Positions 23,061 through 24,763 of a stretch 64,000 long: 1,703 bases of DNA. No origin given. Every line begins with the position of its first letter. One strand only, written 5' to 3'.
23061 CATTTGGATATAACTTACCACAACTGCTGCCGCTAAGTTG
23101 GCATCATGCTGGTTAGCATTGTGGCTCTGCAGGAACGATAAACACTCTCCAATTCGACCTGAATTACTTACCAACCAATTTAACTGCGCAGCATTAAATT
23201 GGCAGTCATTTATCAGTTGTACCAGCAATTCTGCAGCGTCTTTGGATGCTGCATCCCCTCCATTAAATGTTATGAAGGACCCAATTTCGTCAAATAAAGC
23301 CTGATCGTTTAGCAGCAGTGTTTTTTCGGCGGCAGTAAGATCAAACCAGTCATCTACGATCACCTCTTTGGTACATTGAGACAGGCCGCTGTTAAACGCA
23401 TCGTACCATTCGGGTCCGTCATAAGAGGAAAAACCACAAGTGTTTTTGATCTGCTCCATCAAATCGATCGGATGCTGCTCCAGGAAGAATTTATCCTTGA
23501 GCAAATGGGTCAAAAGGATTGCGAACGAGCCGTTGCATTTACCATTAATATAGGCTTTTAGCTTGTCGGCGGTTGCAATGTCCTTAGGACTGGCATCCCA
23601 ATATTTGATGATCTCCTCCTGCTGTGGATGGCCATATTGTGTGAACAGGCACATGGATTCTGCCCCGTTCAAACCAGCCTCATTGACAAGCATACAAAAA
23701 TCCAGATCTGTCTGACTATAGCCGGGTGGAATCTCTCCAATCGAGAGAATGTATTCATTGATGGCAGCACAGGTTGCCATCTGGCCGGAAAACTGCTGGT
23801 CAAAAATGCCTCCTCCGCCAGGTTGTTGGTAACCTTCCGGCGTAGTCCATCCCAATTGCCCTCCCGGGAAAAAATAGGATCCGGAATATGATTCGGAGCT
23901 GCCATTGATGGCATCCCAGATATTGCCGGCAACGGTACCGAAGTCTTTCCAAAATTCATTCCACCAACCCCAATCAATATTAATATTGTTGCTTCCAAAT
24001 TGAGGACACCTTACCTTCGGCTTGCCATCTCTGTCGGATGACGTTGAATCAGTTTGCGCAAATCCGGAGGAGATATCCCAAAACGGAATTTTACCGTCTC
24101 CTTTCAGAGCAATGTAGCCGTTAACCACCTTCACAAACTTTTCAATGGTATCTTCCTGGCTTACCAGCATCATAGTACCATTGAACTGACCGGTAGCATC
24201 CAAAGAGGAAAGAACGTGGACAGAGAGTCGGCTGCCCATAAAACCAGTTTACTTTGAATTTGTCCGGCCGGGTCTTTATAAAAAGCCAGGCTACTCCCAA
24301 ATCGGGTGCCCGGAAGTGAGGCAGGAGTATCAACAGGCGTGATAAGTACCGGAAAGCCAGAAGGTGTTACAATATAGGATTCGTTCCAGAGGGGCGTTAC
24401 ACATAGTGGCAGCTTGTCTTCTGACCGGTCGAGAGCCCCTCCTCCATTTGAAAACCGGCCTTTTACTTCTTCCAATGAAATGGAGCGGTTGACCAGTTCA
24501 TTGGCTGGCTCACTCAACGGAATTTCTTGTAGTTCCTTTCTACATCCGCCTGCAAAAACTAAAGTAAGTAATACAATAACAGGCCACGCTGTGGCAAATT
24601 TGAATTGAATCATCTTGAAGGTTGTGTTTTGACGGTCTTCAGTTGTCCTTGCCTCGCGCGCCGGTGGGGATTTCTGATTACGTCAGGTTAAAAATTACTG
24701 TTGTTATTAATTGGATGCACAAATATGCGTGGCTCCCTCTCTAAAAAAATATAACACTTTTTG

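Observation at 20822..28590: Tandem pair of polymorphic toxin-immunity modules with an unrecognised N-terminal delivery region and a lipoprotein partner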

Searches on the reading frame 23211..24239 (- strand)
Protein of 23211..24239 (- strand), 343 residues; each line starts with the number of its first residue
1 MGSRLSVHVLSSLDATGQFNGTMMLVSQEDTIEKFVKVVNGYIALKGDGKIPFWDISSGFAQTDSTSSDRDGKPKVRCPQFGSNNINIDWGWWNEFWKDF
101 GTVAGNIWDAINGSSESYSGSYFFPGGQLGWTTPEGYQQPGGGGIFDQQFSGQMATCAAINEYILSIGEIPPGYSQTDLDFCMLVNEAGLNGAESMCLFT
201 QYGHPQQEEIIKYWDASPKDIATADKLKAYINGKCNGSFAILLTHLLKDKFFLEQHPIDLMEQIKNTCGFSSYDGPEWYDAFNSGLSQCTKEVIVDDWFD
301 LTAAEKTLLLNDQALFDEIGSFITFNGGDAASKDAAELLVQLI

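Call 6: find_homologous_proteins(query=window:23211-24239:-, max_evalue=0.001)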
Query seq(343 aa) (343 aa): 4 proteins with E <= 0.001 among 1351 candidates.
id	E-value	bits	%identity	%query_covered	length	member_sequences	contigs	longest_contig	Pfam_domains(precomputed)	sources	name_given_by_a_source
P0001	6.1e-226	767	99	97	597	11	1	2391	PF14412.13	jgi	jgi:hypothetical protein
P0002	2.5e-72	262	47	72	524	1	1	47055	-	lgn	-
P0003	4.4e-58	215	100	29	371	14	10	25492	-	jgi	jgi:hypothetical protein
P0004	1.5e-57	214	58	48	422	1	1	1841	-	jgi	jgi:hypothetical protein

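Call 9: find_encoding_contigs(protein=P0002, flank=10000, max_places=4)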
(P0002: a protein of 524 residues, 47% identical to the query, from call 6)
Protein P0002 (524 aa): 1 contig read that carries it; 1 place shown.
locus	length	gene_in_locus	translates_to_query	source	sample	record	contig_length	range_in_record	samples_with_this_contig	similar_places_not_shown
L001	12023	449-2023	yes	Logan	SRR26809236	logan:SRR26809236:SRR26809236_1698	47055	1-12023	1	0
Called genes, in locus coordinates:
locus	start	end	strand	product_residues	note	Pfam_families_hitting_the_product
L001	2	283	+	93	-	?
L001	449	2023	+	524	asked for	-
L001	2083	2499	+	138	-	-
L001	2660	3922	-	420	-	PF00994:MoCF_biosynth, PF18146:CinA_KH (weak), PF02464:CinA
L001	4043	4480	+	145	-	-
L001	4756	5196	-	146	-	PF04397:LytTR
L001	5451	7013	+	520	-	-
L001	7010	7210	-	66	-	-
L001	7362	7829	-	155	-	PF21981:RecX_HTH3 (faint), PF21982:RecX_HTH1 (faint), PF02631:RecX_HTH2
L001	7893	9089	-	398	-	PF00691:OmpA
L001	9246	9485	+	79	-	-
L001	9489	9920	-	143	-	PF13470:PIN_3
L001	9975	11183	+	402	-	PF01546:Peptidase_M20, PF07687:M20_dimer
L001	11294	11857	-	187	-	-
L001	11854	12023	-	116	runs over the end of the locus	PF18962:Por_Secre_tail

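Call 16: find_encoding_contigs(protein=P0001, flank=10000, max_places=4)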
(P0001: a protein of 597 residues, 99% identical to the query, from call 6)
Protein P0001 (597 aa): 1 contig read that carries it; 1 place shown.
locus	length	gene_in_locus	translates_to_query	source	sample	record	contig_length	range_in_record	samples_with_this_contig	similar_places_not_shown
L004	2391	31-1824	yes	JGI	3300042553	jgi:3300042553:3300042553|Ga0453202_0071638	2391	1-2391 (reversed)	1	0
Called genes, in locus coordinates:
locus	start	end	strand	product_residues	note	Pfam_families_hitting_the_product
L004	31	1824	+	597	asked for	PF14412:AHH (weak)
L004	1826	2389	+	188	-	?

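Call 22: search_protein_families(library=pfam, proteins=[P0002, P0004, L001:2083-2499:+], max_evalue=5)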
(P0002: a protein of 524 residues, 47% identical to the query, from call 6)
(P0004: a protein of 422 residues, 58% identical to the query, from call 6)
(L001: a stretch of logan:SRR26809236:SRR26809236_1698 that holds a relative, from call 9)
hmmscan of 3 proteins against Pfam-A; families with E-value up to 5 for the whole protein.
P0002 (524 aa): 0 families

P0004 (422 aa): 0 families

L001:2083-2499:+ (138 aa): 0 families

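Call 23: find_encoding_contigs(protein=P0004, flank=10000, max_places=4)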
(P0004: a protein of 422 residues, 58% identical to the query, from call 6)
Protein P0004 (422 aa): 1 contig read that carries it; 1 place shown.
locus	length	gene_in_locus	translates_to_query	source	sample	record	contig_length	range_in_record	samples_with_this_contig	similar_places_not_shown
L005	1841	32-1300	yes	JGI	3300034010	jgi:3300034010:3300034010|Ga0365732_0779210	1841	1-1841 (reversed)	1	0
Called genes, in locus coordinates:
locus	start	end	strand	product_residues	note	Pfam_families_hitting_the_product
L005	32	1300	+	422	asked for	-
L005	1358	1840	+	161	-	?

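Call 24: find_encoding_contigs(protein=P0003, flank=10000, max_places=6)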
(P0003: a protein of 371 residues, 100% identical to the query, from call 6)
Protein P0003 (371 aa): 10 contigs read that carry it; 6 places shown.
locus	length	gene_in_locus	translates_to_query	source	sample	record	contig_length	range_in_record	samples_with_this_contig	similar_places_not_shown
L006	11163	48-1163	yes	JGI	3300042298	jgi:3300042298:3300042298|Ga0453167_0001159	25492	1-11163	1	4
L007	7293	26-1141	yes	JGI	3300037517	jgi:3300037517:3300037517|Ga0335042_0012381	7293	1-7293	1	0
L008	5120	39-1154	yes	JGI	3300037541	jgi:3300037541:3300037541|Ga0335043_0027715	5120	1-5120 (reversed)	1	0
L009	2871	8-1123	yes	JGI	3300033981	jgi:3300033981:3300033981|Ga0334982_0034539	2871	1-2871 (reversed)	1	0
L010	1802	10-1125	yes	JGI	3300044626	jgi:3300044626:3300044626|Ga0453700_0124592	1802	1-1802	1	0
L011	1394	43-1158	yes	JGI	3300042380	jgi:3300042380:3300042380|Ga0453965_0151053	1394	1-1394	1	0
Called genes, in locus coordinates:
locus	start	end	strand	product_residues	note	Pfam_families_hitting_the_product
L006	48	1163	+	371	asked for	-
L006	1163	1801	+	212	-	-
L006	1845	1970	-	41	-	-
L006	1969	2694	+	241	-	PF07791:Imm11 (weak)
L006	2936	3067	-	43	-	-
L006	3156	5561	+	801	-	PF13620:CarboxypepD_reg, PF13715:CarbopepD_reg_2, PF07715:Plug, PF00593:TonB_dep_Rec_b-barrel, PF25183:OMP_b-brl_4 (faint)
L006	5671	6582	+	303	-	PF14054:DUF4249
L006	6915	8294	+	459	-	PF02878:PGM_PMM_I, PF02879:PGM_PMM_II, PF02880:PGM_PMM_III, PF00408:PGM_PMM_IV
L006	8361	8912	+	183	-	PF07609:DUF1572 (weak), PF12867:DinB_2 (weak), PF05163:DinB (faint)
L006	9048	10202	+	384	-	PF00266:Aminotran_5, PF01212:Beta_elim_lyase (weak)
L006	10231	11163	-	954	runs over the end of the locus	PF24885:TPR_NPHP3, PF13424:TPR_12, PF24885:TPR_NPHP3, PF13374:TPR_10, PF13424:TPR_12, PF13374:TPR_10, PF13424:TPR_12, PF24885:TPR_NPHP3, +15 more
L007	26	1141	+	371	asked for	-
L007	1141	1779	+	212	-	-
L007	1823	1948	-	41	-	-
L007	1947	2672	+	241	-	PF07791:Imm11 (weak)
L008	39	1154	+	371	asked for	-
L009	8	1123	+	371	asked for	-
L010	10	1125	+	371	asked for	-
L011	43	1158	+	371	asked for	-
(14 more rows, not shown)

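Call 25: find_related_loci(query=A2, collection=genome_contigs, flank=10000)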
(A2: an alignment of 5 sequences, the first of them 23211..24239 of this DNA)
Query A2 (343 aa) in genome_contigs; peptide patterns used: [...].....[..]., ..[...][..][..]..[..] (x = any residue, [..] = any of these).
85 stretches matched a pattern; 2 encode a relative of the query (tblastn E <= 1e-3); 2 distinct loci.
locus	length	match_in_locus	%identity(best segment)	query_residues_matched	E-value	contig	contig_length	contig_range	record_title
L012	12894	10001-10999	85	11-343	0e+0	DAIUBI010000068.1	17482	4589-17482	MAG TPA_asm: Saprospiraceae bacterium isolate CTOTU1229 NODE_2039_length_17482_cov_8.623860, whole genome shotgun sequen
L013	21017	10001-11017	52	11-342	4e-114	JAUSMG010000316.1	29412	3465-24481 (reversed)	MAG: Saprospiraceae bacterium isolate E19_concoct.bin.9_sub E19_k141_739039, whole genome shotgun sequence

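Call 42: search_protein_representatives(alignment_id=A3)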
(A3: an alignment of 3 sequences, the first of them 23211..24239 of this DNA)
Query: 3 sequences, 256 profile positions. Proteins with E-value up to 0.001 (for the whole library): 25; up to 1e-10: 19; up to 1e-30: 13. The best 25 are listed.
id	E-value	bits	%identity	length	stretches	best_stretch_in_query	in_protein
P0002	2.7e-150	515.2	-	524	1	1-256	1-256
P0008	5.5e-120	415.9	-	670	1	2-252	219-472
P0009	4.0e-100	350.8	-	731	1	7-252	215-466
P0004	8.6e-91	320.3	-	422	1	92-256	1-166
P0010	4.0e-84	298.4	-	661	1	3-210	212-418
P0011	5.1e-83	294.8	-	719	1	6-223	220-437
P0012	1.6e-53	198.2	-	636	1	2-207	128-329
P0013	5.8e-51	189.7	-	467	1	8-191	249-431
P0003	7.0e-51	189.5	-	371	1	156-256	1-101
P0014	6.0e-49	183.1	-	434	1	10-173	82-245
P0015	4.8e-42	160.5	-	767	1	17-215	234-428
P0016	2.7e-36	141.7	-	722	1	15-151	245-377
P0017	2.1e-31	125.7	-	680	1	3-186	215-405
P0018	4.3e-30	121.4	-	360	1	94-238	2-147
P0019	8.8e-18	81.0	-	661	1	157-253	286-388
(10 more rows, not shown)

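Call 48: search_protein_families(library=pfam, alignment_id=A4, max_evalue=0.01)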
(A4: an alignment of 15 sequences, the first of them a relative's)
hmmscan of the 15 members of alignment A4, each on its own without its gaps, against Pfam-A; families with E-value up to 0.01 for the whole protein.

A. member 1, P0008 (670 aa): 0 families

B. families by the number of members that match (of 15 scanned): 2 families
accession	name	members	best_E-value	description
PF14412.12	AHH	2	1.2e-07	A nuclease family of the HNH/ENDO VII superfamily with conserved AHH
PF13387.12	Lnb_N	1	0.0056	Lnb N-terminal periplasmic domain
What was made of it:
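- Only one of the seven tail classes has a recognised toxin domain (call 48).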

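Call 50: find_related_loci(query=A5, collection=metagenome_contigs, flank=8000)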
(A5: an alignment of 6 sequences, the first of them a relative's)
Query A5 (670 aa) in metagenome_contigs; peptide patterns used: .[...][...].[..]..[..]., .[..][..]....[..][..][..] (x = any residue, [..] = any of these).
141 stretches matched a pattern; 3 encode a relative of the query (tblastn E <= 1e-3); 3 distinct loci.
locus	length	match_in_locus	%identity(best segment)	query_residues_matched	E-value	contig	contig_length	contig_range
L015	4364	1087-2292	43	17-429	3e-100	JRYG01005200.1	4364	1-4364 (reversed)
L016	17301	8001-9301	39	5-441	7e-85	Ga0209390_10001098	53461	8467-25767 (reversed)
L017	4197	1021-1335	29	278-397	3e-5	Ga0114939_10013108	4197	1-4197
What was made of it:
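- Rarity and taxon: calls 6, 25, 42 and 50.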

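Call 62: search_protein_families(library=ncbifam, proteins=[P0008, P0009, P0016, P0010, P0015, P0019], max_evalue=0.1)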
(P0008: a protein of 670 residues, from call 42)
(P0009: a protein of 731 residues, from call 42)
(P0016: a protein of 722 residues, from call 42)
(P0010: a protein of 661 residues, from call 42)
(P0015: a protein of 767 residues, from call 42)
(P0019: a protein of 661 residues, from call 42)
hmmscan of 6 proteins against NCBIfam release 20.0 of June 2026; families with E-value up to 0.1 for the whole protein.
P0008 (670 aa): 0 families

P0009 (731 aa): 1 family
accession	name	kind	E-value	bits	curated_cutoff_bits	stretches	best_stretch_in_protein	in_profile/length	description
NF040675.1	wall_bind_EntD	exception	0.086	12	590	0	135-173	104-142/310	cell wall-binding protein EntD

P0016 (722 aa): 0 families

P0010 (661 aa): 0 families

P0015 (767 aa): 1 family
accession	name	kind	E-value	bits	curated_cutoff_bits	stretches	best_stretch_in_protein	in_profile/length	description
TIGR01557.1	myb_SHAQKYF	subfamily_domain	0.031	14.6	29.3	0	675-710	13-48/57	myb-like DNA-binding domain, SHAQKYF class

P0019 (661 aa): 0 families

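Call 68: find_encoding_contigs(protein=P0016, flank=5000, max_places=2)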
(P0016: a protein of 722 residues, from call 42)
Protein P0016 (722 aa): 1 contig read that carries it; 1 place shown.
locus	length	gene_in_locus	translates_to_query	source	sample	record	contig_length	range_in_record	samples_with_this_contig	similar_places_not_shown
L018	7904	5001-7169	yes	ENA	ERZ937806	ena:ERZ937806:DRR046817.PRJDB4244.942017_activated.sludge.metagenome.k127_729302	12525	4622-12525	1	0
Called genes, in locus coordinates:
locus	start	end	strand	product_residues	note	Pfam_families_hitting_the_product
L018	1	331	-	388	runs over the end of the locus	PF03934:T2SSK (faint), PF12836:HHH_3, PF14579:HHH_6 (faint), PF00633:HHH (faint), PF12836:HHH_3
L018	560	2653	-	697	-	PF13567:DUF4131, PF03772:Competence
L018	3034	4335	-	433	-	PF14821:Thr_synth_N, PF00291:PALP, PF24857:THR4_C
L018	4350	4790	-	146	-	-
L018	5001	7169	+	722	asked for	-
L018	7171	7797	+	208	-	-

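Call 69: find_encoding_contigs(protein=P0019, flank=5000, max_places=2)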
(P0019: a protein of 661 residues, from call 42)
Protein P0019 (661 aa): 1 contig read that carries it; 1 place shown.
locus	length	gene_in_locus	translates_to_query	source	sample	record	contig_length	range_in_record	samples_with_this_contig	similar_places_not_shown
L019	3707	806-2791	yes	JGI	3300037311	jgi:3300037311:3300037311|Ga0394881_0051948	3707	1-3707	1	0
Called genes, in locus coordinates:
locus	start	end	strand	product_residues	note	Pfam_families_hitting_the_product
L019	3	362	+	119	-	?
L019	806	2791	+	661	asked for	PF14412:AHH (weak)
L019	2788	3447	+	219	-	PF07791:Imm11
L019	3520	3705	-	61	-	?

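Call 71: predict_structure(alignment_id=A8)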
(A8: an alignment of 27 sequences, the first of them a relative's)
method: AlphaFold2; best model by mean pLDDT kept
length: 670 residues; sequences in the alignment: 27
mean_pLDDT: 67.8   pTM: 0.47
mean pLDDT of the five models: 67.8, 66.4, 66.1, 66.0, 64.6
residues with pLDDT >= 90: 152; 70-90: 205; 50-70: 110; < 50: 203
segments of 3 or more residues with pLDDT < 50: 1-6, 26-35, 55-61, 187-199, 201-218, 240-246, 257-275, 511-585, 604-609, 636-670
pLDDT, mean of each block of 10 residues (from residue 1): 47 79 51 48 88 55 74 88 80 64 89 86 85 81 84 85 77 74 52 40 45 44 73 57 47 54 34 50 87 91 87 95 90 84 96 95 85 87 92 95 88 86 94 90 93 94 91 86 86 85 56 44 39 38 35 36 38 36 46 54 47 60 57 47 41 32 29
secondary structure, 60 per line:
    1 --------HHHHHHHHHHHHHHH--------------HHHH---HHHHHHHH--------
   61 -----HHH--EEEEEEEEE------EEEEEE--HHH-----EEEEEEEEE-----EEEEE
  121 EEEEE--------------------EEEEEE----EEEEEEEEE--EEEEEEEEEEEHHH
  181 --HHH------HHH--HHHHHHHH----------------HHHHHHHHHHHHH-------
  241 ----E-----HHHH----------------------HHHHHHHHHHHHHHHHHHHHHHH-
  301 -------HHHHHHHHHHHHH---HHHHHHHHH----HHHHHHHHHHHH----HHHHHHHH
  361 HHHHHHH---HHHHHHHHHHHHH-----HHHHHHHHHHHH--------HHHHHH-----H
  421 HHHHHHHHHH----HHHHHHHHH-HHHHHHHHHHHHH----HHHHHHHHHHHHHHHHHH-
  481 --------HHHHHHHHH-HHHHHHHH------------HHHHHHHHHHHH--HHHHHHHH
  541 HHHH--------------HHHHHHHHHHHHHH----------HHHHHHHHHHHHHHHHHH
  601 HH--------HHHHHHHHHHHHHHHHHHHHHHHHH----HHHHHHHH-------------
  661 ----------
elements in order (helices of 4 or more, strands of 3 or more residues): H9-23 H38-41 H45-52 E71-79 E86-91 E102-110 E116-125 E146-151 E156-164 E167-177 H197-204 H221-233 H251-254 H277-299 H308-320 H324-332 H337-348 H353-367 H371-383 H389-400 H409-414 H420-430 H435-443 H445-457 H462-479 H489-497 H499-506 H519-530 H533-544 H559-572 H583-602 H611-635 H640-647
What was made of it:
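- The split cuts a predicted beta domain in two (call 71).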

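Call 74: fold_search(model_id=the predicted structure, library=pdb)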
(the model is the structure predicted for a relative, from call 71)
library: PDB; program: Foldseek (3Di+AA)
matches with E <= 10: 119; with E <= 0.001: 0
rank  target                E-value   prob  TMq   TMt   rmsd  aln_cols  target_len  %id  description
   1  9w2u_L                3.6e-02  0.11  0.07  0.08  40.2       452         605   12  Cryo-EM structure of complex I on the bovine heart submitochondrial particles, open (released 2026-04-01)
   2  7r43_L                7.0e-02  0.09  0.07  0.08  39.3       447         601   11  Bovine complex I in the presence of IM1761092, active class iii (Composite map) (released 2023-02-08)
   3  7v2d_l                1.9e-01  0.06  0.07  0.07  39.3       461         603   10  Deactive state complex I from Q10 dataset (released 2022-03-02)
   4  5gup_l                4.5e-01  0.04  0.07  0.08  36.5       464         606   12  Cryo-EM structure of mammalian respiratory supercomplex I1III2IV1 (released 2017-03-29)
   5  7b93_L                4.8e-01  0.05  0.07  0.07  39.6       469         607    9  Cryo-EM structure of mitochondrial complex I from Mus musculus inhibited by IACS-2858 at 3.0 A (released 2021-05-26)
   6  7r44_L                5.3e-01  0.04  0.07  0.07  39.3       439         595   12  Bovine complex I in the presence of IM1761092, active class iv (Composite map) (released 2023-02-08)
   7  8a22_Bx               5.5e-01  0.06  0.08  0.08  24.8       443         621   11  Structure of the mitochondrial ribosome from Polytomella magna (released 2022-11-16)
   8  7r4d_L                5.5e-01  0.04  0.07  0.07  37.4       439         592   11  Bovine complex I in the presence of IM1761092, deactive class vi (Composite map) (released 2023-02-08)
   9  8qx8_A                6.4e-01  0.04  0.10  0.08  41.4       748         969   10  Endosomal membrane tethering complex CORVET (released 2024-07-03)
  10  7v2c_l                6.4e-01  0.03  0.07  0.07  38.2       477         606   10  Active state complex I from Q10 dataset (released 2022-03-02)
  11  7r4c_L                6.8e-01  0.03  0.06  0.06  40.3       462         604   12  Bovine complex I in the presence of IM1761092, deactive class v (Composite map) (released 2023-02-08)
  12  9gm6_A                8.7e-01  0.01  0.05  0.04  52.6       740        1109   11  MukBEF in a nucleotide-bound state with open neck gate (heads core) (released 2025-03-26)
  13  7xni_A                9.6e-01  0.04  0.08  0.12  29.3       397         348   10  human KCNQ1-CaM in apo state (released 2022-12-14)
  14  9i4i_l                9.6e-01  0.02  0.06  0.07  37.2       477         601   11  High resolution Cryo-EM structure of human complex I in mitochondria (released 2025-11-12)
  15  6roh_A                1.0e+00  0.05  0.08  0.06  11.3       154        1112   14  Cryo-EM structure of the autoinhibited Drs2p-Cdc50p (released 2019-07-03)
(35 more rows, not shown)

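Call 87: find_related_loci(query=A5, collection=viral_contigs, flank=5000)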
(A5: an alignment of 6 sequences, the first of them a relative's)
Query A5 (670 aa) in viral_contigs; peptide patterns used: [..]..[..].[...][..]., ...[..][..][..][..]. (x = any residue, [..] = any of these).
37 stretches matched a pattern, but none encodes a relative of the query by tblastn (E <= 1e-3).
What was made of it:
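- Tried and rejected: The viral contig scan found no relative, so there is no phage link (call 87).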

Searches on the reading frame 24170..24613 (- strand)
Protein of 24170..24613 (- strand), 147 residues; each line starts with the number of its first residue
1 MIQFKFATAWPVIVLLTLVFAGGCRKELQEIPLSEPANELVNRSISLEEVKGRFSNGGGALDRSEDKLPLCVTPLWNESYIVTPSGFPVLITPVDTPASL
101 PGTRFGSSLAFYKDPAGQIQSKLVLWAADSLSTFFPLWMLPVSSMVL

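Call 4: search_protein_families(library=pfam, proteins=[window:24170-24613:-], max_evalue=1)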
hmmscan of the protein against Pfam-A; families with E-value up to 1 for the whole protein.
window:24170-24613:- (147 aa): 0 families

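Call 7: search_protein_families(library=ncbifam, proteins=[window:24170-24613:-], max_evalue=1)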
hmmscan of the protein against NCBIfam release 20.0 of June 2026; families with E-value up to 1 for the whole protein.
window:24170-24613:- (147 aa): 0 families

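Call 10: find_homologous_proteins(query=window:24173-24613:-, max_evalue=0.01)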
Query seq(147 aa) (147 aa): 1 proteins with E <= 0.01 among 40 candidates.
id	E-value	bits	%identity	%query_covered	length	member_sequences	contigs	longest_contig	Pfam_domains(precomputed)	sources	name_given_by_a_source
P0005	3.1e-33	132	88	47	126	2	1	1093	-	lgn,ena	-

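Call 15: find_encoding_contigs(protein=P0005, flank=10000, max_places=4)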
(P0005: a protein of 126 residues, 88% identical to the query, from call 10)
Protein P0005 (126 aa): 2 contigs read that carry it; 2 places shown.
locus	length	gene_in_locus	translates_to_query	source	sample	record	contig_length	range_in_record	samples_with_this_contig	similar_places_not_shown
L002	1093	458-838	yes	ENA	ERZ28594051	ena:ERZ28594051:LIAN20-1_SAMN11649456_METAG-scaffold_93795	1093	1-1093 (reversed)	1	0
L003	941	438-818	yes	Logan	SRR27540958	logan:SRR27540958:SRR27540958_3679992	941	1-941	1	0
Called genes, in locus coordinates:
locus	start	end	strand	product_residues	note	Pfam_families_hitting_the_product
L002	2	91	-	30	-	?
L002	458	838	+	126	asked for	-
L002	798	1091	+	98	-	?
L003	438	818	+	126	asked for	-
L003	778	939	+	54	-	?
